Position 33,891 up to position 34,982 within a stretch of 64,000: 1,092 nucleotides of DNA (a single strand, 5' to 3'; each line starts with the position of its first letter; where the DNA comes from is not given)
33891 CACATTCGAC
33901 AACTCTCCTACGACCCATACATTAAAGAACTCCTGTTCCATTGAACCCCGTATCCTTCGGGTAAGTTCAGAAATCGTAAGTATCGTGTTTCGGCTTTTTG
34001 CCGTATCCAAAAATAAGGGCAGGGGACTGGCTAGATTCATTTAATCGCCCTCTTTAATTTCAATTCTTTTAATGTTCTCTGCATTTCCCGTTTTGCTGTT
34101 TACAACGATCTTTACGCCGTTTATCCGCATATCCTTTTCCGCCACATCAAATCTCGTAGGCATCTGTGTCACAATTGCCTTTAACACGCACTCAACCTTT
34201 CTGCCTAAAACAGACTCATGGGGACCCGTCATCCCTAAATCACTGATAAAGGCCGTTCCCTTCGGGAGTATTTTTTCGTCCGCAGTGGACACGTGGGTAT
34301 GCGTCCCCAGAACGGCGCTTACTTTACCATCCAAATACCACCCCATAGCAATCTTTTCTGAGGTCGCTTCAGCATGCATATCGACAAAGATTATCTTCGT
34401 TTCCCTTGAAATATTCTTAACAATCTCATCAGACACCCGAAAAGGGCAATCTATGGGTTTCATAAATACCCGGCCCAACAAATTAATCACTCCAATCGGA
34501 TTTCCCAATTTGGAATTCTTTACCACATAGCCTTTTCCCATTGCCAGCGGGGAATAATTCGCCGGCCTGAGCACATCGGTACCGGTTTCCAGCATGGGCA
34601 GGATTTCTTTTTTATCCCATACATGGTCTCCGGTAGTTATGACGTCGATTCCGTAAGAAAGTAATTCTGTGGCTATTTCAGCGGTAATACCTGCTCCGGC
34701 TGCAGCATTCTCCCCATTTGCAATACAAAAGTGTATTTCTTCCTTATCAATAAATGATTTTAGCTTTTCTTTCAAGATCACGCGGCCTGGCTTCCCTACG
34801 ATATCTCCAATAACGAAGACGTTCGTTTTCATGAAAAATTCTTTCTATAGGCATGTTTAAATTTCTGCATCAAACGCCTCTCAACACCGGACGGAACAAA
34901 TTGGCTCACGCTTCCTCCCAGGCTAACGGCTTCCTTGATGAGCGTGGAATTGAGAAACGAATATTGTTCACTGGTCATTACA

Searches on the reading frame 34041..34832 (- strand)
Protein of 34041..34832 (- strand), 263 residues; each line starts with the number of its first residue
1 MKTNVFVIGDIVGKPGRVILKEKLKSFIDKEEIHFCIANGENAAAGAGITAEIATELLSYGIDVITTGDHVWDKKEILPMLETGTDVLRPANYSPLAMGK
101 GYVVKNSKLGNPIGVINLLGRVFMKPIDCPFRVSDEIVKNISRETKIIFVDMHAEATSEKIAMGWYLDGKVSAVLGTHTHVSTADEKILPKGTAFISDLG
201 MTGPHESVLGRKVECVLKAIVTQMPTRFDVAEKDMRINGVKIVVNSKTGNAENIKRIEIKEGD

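Call 50: find_encoding_contigs(protein=window:34041-34832:-, flank=10000, max_places=6)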
Protein window:34041-34832:- (263 aa): 4 contigs read that carry it; 4 places shown.
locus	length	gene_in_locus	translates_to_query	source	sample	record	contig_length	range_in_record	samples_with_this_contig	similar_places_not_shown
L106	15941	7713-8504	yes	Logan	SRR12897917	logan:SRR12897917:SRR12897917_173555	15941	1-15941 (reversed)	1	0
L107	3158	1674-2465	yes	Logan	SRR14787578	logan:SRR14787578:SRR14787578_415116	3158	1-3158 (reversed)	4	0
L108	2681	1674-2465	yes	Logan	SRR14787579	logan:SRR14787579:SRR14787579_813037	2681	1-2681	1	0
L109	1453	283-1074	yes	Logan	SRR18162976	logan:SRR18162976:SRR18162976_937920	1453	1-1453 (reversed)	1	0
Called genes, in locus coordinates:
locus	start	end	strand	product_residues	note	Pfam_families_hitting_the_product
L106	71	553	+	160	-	PF01967:MoaC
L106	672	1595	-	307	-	PF00149:Metallophos, PF12850:Metallophos_2 (faint)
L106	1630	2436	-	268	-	PF07714:PK_Tyr_Ser-Thr, PF00069:Pkinase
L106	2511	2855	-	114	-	-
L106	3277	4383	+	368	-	PF00155:Aminotran_1_2 (weak), PF01041:DegT_DnrJ_EryC1, PF01053:Cys_Met_Meta_PP (weak)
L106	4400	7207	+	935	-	PF04453:LptD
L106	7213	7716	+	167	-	PF01467:CTP_transf_like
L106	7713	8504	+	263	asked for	PF13277:YmdB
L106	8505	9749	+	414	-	PF13742:tRNA_anti_2, PF01336:tRNA_anti-codon, PF02601:Exonuc_VII_L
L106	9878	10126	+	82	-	PF02609:Exonuc_VII_S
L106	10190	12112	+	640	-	PF00456:Transketolase_N, PF13292:DXP_synthase_N, PF02775:TPP_enzyme_C (weak), PF02779:Transket_pyr, PF02780:Transketolase_C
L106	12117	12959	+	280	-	PF01513:NAD_kinase, PF20143:NAD_kinase_C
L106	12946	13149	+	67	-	PF12837:Fer4_6 (faint), PF14697:Fer4_21 (weak), PF00037:Fer4 (faint), PF12838:Fer4_7, PF13187:Fer4_9 (weak)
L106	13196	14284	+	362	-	PF01855:POR_N, PF02780:Transketolase_C, PF17147:PFOR_II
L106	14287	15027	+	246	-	PF02775:TPP_enzyme_C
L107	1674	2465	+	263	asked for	PF13277:YmdB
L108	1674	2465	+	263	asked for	PF13277:YmdB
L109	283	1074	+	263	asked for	PF13277:YmdB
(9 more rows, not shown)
